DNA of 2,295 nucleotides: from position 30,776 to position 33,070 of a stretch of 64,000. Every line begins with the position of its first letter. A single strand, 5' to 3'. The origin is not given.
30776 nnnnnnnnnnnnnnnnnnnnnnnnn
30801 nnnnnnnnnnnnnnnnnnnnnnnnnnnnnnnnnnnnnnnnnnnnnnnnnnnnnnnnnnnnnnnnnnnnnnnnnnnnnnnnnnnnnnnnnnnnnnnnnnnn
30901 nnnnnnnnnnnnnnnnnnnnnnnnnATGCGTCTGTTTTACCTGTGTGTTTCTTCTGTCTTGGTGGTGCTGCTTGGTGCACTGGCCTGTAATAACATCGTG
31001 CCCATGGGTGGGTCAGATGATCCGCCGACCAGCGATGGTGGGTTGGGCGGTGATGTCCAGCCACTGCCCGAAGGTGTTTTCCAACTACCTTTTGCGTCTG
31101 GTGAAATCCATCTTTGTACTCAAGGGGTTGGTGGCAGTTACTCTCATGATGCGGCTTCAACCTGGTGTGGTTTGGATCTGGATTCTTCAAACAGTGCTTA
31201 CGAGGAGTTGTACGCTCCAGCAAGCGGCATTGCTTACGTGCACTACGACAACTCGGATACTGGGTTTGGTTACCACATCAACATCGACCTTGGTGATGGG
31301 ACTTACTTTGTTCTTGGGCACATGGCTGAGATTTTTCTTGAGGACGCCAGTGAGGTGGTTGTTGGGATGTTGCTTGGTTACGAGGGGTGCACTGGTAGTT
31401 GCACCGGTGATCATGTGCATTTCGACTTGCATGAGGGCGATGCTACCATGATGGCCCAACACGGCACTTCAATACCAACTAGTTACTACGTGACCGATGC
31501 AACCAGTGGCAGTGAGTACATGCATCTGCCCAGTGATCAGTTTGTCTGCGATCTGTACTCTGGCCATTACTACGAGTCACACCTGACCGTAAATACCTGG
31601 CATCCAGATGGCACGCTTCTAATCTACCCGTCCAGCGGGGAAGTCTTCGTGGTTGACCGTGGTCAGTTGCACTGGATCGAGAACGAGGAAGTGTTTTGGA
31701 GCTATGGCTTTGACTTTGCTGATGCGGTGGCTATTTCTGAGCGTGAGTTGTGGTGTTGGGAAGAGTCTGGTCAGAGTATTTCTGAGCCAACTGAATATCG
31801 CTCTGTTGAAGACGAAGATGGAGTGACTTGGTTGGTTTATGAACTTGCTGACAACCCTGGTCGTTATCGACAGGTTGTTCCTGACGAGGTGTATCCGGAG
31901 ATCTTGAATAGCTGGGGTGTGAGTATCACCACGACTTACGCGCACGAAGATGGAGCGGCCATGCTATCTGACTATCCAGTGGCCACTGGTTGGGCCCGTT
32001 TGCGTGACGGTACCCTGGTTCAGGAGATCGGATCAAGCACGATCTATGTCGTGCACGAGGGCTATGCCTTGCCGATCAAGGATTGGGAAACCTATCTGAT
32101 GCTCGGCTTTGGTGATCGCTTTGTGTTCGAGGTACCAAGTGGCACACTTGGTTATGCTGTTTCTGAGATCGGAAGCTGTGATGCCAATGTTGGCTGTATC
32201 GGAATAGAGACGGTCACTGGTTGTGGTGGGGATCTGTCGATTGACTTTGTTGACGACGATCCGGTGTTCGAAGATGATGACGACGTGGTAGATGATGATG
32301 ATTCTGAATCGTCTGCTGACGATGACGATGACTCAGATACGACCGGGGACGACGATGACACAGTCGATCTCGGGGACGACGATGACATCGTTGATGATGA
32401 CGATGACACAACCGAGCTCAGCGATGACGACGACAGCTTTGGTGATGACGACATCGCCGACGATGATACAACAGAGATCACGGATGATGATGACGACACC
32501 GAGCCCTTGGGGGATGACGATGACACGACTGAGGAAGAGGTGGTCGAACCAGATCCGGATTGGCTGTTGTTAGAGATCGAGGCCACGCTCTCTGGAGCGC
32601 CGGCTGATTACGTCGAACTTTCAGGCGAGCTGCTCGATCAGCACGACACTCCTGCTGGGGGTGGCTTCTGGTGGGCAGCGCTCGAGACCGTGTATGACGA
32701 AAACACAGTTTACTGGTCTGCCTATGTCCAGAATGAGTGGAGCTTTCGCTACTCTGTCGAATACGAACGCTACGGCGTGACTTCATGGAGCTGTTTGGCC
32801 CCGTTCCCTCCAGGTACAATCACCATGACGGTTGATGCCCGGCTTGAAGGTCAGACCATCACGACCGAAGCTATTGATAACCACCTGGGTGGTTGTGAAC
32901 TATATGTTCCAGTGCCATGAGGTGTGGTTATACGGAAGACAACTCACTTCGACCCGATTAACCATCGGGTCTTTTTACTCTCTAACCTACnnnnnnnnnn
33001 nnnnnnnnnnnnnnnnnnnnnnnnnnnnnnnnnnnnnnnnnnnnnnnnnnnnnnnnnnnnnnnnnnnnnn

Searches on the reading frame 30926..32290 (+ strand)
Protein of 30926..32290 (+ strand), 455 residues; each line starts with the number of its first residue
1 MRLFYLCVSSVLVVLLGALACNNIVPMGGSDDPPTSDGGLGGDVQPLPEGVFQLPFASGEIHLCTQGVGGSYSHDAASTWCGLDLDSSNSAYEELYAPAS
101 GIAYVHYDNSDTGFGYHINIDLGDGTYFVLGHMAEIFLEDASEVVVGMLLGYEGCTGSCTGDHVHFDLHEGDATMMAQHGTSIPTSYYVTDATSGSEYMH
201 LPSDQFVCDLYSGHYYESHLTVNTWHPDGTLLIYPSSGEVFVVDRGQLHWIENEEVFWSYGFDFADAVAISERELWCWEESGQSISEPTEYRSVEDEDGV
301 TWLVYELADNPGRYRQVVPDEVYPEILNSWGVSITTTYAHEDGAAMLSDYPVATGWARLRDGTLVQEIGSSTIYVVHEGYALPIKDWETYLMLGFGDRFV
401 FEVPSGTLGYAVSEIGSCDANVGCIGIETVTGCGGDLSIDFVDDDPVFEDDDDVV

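Call 32: find_homologous_proteins(query=window:30926-32290:+, max_evalue=0.001)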
Query window:30926-32290:+ (455 aa): 151 proteins with E <= 0.001 among 8000 candidates; the best 120 are listed.
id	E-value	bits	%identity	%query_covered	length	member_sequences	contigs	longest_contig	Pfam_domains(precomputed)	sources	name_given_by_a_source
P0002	0.0e+0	1059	100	100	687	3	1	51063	PF01551.30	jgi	-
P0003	6.4e-196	670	66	97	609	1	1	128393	PF01551.30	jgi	jgi:hypothetical protein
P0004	1.2e-174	600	62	95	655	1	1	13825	PF01551.30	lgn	-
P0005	3.3e-162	559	60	89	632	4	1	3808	PF01551.30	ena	-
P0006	6.3e-162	558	56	91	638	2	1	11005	PF01551.30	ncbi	ncbi:MAG: M23 family metallopeptidase [Candidatus Uhrbacteria bacterium]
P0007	8.4e-157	541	56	86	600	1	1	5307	PF01551.30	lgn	-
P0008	1.5e-142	494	54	84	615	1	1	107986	PF01551.30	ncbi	-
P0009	9.4e-131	455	48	96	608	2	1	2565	PF01551.30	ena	-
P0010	1.1e-125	438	48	87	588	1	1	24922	PF01551.30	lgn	-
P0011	1.1e-122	428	46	96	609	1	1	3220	PF01551.30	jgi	-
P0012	3.8e-122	427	45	97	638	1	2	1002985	PF01551.30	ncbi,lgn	-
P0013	4.5e-121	423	49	86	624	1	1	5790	PF01551.30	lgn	-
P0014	1.5e-114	402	48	85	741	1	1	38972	PF01551.30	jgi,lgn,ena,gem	-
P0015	1.2e-112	395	47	84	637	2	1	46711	PF01551.30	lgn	-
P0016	1.7e-110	388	47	85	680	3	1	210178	PF01551.30,PF11617.14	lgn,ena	-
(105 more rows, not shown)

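Call 33: find_encoding_contigs(protein=P0003, flank=10000, max_places=3)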
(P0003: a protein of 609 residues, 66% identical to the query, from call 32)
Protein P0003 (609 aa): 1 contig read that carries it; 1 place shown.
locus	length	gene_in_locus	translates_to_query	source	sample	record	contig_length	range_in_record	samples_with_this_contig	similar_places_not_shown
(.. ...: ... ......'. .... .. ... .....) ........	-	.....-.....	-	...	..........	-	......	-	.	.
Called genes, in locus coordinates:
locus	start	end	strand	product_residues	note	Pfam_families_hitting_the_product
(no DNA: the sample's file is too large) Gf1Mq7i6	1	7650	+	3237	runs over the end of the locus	PF02018:CBM_4_9 (faint)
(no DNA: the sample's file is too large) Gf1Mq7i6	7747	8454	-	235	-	-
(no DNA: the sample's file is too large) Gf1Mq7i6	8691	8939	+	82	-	-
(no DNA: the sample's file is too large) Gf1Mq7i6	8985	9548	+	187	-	-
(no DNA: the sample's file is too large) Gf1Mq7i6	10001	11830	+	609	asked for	PF01551:Peptidase_M23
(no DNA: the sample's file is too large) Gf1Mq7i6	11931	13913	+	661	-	?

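Call 34: find_encoding_contigs(protein=P0004, flank=10000, max_places=3)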
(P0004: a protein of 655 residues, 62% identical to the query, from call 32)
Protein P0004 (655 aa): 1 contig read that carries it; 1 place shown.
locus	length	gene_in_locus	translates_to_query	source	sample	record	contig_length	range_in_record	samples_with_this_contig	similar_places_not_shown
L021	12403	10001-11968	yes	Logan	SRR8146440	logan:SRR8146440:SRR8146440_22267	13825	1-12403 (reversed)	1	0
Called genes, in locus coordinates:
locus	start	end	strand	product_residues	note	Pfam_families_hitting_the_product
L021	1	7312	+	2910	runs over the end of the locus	?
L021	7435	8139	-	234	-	-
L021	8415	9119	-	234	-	-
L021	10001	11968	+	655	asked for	PF01551:Peptidase_M23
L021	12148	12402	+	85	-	?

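Call 35: find_encoding_contigs(protein=P0008, flank=10000, max_places=3)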
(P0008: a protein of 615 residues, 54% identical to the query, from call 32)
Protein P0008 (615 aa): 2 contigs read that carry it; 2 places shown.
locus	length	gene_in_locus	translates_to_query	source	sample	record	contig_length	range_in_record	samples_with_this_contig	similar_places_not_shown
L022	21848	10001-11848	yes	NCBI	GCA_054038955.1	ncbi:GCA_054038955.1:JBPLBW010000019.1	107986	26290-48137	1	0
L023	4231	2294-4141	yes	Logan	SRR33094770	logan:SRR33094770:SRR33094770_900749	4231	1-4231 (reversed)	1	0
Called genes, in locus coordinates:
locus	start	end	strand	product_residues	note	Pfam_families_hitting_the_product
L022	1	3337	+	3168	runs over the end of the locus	PF23416:DUF7107 (faint)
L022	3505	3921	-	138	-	PF13366:PDDEXK_3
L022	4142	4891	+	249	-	-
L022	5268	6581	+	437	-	PF04055:Radical_SAM, PF13353:Fer4_12 (weak), PF13186:SPASM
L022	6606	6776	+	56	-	-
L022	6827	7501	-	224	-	-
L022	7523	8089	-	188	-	-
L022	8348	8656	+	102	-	-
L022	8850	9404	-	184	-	-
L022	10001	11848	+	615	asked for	PF01551:Peptidase_M23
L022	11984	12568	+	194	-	-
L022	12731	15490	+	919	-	-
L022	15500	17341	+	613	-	-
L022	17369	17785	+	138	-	PF12666:PrgI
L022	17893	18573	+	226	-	PF26593:TraC-like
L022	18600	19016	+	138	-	PF05635:23S_rRNA_IVP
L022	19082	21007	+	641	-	PF01935:DUF87 (weak), PF19044:P-loop_TraG (weak), PF12846:AAA_10 (faint), PF19044:P-loop_TraG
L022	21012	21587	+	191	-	-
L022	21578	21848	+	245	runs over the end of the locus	PF18912:DZR_2 (weak), PF00156:Pribosyltran (weak)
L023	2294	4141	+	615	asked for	PF01551:Peptidase_M23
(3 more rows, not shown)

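Call 36: find_encoding_contigs(protein=P0006, flank=10000, max_places=3)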
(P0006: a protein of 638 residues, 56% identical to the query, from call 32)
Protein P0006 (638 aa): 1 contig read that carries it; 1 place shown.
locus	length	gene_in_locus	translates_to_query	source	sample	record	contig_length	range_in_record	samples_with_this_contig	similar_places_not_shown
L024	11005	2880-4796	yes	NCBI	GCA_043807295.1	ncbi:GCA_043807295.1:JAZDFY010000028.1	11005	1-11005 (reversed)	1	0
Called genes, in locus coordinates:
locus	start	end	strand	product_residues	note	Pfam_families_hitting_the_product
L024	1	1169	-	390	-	?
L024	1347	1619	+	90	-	-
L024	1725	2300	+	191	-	PF01797:Y1_Tnp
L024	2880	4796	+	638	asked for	PF01551:Peptidase_M23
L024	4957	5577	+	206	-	PF01797:Y1_Tnp (weak)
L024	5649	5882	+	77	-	-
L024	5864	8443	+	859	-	-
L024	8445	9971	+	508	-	-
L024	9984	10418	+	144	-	PF12666:PrgI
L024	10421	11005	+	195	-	PF26593:TraC-like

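Call 58: search_protein_families(library=pfam, proteins=[L024:1725-2300:+, L024:4957-5577:+, L022:11984-12568:+], max_evalue=0.01)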
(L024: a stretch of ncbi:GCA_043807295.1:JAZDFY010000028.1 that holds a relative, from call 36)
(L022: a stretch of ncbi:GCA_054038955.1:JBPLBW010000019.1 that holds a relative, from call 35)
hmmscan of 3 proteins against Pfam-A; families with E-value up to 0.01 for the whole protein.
L024:1725-2300:+ (191 aa): 1 family
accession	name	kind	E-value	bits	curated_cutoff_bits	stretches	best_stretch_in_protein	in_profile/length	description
PF01797.21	Y1_Tnp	-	1.8e-13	51.1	23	1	14-114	7-112/121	Transposase IS200 like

L024:4957-5577:+ (206 aa): 1 family
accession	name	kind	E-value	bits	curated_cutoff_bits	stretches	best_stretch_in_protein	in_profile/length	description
PF01797.21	Y1_Tnp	-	1.1e-06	29.2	23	1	8-101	4-102/121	Transposase IS200 like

L022:11984-12568:+ (194 aa): 1 family
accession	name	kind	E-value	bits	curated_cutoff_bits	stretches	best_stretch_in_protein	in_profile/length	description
PF01797.21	Y1_Tnp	-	0.0034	17.9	23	1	48-120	20-92/121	Transposase IS200 like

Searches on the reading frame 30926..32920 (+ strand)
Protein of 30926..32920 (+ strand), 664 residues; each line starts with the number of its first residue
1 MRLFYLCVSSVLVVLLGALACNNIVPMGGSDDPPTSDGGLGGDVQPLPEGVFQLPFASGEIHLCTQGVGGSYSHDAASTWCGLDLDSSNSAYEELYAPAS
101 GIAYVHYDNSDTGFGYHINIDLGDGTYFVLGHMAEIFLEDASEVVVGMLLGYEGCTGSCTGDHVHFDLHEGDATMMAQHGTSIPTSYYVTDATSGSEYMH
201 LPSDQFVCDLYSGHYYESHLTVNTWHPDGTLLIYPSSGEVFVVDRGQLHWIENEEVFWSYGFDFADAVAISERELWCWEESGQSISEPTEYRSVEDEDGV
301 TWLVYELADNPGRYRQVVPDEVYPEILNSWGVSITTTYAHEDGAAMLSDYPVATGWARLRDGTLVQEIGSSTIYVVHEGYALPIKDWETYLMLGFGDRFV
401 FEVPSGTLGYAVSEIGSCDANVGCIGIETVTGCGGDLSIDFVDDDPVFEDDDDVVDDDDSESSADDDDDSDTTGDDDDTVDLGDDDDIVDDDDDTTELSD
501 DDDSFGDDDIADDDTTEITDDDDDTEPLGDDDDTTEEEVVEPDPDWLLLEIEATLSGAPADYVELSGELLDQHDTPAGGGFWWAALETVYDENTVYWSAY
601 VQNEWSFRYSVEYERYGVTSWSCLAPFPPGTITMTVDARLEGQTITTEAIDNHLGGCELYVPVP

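Call 11: search_protein_families(library=pfam, proteins=[window:30926-32920:+], max_evalue=0.01)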
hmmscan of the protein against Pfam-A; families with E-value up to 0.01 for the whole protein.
window:30926-32920:+ (664 aa): 1 family
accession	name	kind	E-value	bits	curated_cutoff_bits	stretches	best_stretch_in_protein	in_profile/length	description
PF01551.29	Peptidase_M23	-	6.3e-10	39.6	28.7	1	82-172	5-91/96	Peptidase family M23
